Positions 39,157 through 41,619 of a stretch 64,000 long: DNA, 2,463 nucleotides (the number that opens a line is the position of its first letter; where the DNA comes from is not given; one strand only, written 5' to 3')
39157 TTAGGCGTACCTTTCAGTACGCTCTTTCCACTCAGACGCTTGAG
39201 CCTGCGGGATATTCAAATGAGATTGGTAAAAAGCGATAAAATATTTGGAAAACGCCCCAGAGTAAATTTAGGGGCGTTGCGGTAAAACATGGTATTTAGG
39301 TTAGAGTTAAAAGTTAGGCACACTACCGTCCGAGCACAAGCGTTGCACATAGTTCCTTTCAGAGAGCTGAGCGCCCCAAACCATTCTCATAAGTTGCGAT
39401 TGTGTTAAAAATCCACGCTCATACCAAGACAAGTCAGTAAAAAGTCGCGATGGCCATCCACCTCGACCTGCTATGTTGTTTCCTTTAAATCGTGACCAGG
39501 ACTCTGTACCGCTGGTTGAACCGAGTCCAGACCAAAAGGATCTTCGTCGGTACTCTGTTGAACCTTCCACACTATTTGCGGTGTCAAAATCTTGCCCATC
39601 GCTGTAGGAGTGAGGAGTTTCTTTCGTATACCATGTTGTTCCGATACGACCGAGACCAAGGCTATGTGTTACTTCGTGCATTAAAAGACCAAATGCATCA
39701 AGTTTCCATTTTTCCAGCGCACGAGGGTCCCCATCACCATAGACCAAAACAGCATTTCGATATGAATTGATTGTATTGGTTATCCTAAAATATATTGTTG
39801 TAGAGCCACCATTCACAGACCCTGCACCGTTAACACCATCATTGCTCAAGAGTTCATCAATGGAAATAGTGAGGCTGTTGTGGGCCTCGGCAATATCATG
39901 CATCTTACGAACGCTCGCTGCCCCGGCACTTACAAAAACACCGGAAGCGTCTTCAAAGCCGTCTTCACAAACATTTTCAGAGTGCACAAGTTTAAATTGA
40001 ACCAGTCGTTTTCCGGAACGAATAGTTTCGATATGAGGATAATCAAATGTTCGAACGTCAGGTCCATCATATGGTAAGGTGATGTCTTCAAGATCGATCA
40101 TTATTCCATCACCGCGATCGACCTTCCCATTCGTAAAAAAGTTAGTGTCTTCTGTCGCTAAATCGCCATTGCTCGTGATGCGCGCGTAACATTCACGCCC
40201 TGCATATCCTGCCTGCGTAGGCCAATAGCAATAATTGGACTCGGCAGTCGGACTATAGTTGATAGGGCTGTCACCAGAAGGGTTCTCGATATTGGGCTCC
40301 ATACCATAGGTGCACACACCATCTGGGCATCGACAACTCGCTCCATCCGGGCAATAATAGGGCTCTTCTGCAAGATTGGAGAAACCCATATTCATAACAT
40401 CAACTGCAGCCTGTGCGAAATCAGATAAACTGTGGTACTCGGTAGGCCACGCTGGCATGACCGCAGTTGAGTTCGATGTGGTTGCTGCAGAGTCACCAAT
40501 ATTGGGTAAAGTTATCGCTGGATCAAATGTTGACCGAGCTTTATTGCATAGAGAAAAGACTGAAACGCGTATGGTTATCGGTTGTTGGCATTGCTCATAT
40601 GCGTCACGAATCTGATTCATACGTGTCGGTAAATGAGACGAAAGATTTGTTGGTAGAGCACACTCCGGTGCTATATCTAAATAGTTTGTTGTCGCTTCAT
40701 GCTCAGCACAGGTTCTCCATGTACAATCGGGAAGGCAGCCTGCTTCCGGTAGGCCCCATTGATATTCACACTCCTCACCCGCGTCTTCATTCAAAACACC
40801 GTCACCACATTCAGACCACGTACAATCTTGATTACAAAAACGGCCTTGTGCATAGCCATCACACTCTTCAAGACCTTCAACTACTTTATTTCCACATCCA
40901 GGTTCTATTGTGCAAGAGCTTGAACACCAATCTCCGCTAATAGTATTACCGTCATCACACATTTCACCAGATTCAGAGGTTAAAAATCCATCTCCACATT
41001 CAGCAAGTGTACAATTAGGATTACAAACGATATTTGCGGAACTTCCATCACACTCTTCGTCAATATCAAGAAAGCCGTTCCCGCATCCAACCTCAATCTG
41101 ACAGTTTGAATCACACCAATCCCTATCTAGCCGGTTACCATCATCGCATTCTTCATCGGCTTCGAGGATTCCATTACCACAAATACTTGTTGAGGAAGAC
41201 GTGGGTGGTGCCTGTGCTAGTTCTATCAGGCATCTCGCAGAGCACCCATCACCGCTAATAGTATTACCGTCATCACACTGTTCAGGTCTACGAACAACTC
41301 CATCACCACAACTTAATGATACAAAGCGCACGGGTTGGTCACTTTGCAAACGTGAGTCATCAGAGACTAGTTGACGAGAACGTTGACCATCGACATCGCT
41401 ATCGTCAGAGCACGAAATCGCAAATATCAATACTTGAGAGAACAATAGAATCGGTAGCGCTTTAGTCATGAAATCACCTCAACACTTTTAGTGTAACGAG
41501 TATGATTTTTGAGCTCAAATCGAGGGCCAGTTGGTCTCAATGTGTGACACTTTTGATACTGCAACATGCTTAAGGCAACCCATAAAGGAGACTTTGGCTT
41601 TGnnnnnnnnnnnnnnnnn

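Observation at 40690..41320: Paralogous Cys-rich repeat module fused to a zinc metalloprotease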

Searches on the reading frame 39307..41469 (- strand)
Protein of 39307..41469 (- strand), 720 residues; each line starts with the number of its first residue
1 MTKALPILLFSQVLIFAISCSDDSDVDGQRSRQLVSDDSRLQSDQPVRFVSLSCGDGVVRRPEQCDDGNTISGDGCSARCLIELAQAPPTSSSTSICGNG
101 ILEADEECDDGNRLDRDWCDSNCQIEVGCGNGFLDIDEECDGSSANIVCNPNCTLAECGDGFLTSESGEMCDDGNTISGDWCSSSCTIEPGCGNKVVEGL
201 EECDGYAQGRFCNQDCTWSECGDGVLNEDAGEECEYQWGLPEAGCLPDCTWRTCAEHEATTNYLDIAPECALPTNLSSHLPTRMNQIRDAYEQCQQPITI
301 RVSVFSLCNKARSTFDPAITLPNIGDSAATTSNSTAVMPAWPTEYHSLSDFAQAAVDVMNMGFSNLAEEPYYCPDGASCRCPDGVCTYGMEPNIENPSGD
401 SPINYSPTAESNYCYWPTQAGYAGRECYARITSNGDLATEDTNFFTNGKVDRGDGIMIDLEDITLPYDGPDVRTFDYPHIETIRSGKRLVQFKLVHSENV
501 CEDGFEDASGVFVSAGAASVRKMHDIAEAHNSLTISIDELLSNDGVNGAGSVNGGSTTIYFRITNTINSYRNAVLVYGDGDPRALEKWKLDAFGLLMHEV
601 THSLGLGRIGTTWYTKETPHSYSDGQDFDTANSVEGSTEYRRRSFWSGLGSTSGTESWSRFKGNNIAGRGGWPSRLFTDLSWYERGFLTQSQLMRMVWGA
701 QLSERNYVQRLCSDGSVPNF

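Call 4: search_protein_families(library=pfam, proteins=[window:39307-41469:-], max_evalue=1)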
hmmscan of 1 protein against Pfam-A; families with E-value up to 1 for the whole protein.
window:39307-41469:- (720 aa): 1 family
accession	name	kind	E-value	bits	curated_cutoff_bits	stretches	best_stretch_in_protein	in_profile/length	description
PF13948.11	DUF4215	-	6e-20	71.7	27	3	93-124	17-47/47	Domain of unknown function (DUF4215)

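Call 5: search_protein_families(library=ncbifam, proteins=[window:39307-41469:-], max_evalue=1)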
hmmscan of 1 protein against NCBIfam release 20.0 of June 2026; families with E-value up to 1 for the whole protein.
window:39307-41469:- (720 aa): 2 families
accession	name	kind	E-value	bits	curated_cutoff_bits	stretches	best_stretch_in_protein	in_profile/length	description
TIGR02232.1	myxo_disulf_rpt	repeat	2.1e-32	110.6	20.8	3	53-84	3-34/38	cysteine-rich acidic repeat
NF009023.0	PRK12359.1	equivalog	0.038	13.9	215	1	550-610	59-117/172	flavodoxin FldB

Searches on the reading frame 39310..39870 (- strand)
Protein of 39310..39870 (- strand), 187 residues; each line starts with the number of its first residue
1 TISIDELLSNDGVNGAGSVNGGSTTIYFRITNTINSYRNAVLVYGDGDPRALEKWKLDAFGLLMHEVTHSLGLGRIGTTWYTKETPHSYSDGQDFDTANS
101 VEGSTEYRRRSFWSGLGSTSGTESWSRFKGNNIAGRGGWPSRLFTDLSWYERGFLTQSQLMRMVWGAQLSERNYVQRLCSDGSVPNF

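Call 16: search_protein_families(library=pfam, proteins=[window:39310-39870:-], max_evalue=10)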
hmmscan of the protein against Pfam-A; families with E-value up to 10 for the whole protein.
seq(187 aa): 1 family
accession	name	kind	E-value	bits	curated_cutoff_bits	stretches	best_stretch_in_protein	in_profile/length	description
PF19486.4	DUF6022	-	0.1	12.9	25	1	92-121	76-107/155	Family of unknown function (DUF6022)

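Call 17: search_solved_structures(query=window:39310-39870:-, max_evalue=10, show_alignments=3)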
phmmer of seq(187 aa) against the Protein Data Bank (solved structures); distinct sequences matched with E-value up to 10: 3.
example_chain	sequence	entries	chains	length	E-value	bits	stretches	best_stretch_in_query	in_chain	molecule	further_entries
3ef8_A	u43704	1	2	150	0.44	13.7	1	80-113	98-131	Putative Scyalone Dehydratase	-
2mt9_A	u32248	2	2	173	0.74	12.9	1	34-82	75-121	Flavodoxin-2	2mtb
7k95_A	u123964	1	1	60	2.4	11.2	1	142-183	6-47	Isoform 2 of Cleavage and polyadenylation specificity factor subunit 4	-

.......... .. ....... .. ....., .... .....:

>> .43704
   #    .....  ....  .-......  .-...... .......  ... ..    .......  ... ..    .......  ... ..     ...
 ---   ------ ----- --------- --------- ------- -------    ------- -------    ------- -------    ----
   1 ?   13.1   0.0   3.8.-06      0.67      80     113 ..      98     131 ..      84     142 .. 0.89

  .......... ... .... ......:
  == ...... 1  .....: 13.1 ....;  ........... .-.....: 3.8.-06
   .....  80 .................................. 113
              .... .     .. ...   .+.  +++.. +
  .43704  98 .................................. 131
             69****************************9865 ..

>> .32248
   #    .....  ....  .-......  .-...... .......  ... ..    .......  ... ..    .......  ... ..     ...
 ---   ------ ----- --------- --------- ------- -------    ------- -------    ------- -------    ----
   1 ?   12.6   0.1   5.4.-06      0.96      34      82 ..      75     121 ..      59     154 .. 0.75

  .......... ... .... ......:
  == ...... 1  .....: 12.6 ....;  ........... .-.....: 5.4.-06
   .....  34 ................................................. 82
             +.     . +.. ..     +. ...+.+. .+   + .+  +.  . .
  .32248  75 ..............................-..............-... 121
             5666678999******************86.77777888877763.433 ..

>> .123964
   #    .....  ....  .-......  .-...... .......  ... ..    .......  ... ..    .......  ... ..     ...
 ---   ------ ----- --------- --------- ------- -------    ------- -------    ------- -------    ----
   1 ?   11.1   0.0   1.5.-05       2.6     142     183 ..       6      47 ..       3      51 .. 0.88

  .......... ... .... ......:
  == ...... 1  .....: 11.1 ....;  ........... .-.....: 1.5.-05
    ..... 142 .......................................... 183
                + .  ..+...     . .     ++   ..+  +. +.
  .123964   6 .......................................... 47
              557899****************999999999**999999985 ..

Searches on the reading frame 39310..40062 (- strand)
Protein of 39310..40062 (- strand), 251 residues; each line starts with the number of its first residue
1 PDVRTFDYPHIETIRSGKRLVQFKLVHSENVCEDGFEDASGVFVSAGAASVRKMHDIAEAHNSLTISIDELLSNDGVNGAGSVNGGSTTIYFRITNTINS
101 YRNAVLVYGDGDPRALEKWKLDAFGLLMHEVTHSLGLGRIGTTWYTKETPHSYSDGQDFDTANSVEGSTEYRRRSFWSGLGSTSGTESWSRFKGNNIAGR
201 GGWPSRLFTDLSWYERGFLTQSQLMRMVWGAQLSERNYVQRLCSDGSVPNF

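Call 66: predict_structure(protein=window:39310-40062:-)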
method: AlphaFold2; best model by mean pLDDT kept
length: 251 residues; sequences in the alignment: 1
mean_pLDDT: 31.6   pTM: 0.20
mean pLDDT of the five models: 31.6, 29.6, 28.9, 28.2, 28.1
residues with pLDDT >= 90: 0; 70-90: 0; 50-70: 0; < 50: 251
segments of 3 or more residues with pLDDT < 50: 1-251
pLDDT, mean of each block of 10 residues (from residue 1): 24 27 29 30 29 34 33 33 30 27 29 28 27 27 32 31 34 36 35 34 37 37 41 36 31 27
secondary structure, 60 per line:
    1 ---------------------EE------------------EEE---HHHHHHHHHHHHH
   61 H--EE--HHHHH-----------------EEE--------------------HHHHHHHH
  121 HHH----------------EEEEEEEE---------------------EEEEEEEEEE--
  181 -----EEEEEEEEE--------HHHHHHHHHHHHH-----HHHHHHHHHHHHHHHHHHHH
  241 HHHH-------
elements in order: E42-44 H48-61 H68-72 E90-92 H113-123 E140-147 E169-178 E186-194 H203-215 H221-244

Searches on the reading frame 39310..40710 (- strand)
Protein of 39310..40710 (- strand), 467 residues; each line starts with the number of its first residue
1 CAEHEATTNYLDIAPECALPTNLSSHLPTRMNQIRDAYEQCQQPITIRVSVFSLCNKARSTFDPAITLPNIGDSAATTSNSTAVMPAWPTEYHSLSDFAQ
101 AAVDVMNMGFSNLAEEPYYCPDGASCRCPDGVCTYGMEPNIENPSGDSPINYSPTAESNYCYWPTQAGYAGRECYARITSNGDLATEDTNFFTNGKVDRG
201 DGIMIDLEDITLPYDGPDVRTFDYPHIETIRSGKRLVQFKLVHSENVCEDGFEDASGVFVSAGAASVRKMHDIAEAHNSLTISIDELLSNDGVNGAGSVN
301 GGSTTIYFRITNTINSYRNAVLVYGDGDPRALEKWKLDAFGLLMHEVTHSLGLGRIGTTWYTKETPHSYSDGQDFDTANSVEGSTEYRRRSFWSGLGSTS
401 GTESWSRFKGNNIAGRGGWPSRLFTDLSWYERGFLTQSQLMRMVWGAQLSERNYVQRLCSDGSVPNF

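Call 7: find_homologous_proteins(query=window:39310-40710:-, max_evalue=0.001)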
Query seq(467 aa) (467 aa): 1 proteins with E <= 0.001 among 5399 candidates.
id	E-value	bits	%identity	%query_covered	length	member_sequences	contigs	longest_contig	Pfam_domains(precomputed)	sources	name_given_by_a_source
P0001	0.0e+0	1098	100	100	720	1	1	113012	PF13948.12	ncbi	-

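Call 8: search_solved_structures(query=window:39310-40710:-, max_evalue=10)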
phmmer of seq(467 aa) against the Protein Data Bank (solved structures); distinct sequences matched with E-value up to 10: 1.
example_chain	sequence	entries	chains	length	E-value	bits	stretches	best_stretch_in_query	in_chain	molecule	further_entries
3ef8_A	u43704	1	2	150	1.3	10.9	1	360-393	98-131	Putative Scyalone Dehydratase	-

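Call 11: find_encoding_contigs(protein=P0001, flank=3000, max_places=3)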
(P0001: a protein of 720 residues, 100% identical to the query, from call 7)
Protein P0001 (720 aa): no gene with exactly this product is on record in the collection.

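Call 13: list_cluster_members(proteins=[P0001])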
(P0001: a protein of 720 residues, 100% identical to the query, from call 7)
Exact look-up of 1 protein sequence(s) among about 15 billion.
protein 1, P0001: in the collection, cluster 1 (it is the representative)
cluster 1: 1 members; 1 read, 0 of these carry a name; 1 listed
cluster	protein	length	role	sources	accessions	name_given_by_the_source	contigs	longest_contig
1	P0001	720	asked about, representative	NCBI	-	-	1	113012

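Call 14: predict_structure(protein=window:39310-40710:-)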
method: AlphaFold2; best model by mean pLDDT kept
length: 467 residues; sequences in the alignment: 1
mean_pLDDT: 31.9   pTM: 0.20
mean pLDDT of the five models: 31.9, 25.8, 25.6, 25.2, 24.5
residues with pLDDT >= 90: 0; 70-90: 0; 50-70: 13; < 50: 454
segments of 3 or more residues with pLDDT < 50: 1-28, 41-99, 101-467
pLDDT, mean of each block of 10 residues (from residue 1): 35 34 45 53 45 34 38 30 29 46 46 35 32 34 37 31 30 24 24 26 26 25 23 25 22 25 29 29 27 27 28 28 31 35 34 27 24 26 25 25 26 31 38 39 41 39 33
secondary structure, 60 per line:
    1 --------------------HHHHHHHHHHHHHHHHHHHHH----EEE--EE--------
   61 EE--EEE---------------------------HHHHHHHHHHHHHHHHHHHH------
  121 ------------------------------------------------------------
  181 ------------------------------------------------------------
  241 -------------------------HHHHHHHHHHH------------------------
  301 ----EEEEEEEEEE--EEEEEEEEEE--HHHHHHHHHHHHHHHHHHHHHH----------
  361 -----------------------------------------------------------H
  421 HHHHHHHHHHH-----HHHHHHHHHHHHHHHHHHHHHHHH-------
elements in order: H21-41 E46-48 E65-67 H95-114 H266-276 E305-314 E317-326 H329-350 H420-431 H437-460

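Call 15: search_protein_representatives(protein=window:39310-40710:-)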
Query: 467 residues. Proteins with E-value up to 0.001 (for the whole library): 1; up to 1e-10: 1; up to 1e-30: 1. The best 1 are listed.
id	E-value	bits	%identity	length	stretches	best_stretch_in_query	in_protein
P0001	0.0e+00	1097.6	100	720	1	1-467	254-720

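Call 21: find_homologous_proteins(query=window:39310-40710:-, max_evalue=10)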
Query window:39310-40710:- (467 aa): 1 proteins with E <= 10 among 5399 candidates.
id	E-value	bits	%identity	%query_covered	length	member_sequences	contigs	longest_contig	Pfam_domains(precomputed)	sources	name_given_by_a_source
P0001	0.0e+0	1098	100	100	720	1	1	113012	PF13948.12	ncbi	-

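Call 22: search_dna_similar(query=window:39310-40710:-, collection=plasmids, mode=protein, max_evalue=10, max_rows=20)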
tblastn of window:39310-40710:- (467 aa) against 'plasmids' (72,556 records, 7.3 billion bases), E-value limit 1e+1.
No match.

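Call 23: search_dna_similar(query=window:39310-40710:-, collection=phages, mode=protein, max_evalue=10, max_rows=20)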
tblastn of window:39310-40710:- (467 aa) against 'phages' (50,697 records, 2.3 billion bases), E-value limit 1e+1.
No match.

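Call 35: find_related_loci(query=window:39310-40710:-, collection=metagenome_contigs, flank=5000)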
Query window:39310-40710:- (467 aa) in metagenome_contigs; peptide patterns used: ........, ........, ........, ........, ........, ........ (x = any residue, [..] = any of these).
40 stretches matched a pattern, but none encodes a relative of the query by tblastn (E <= 1e-3).
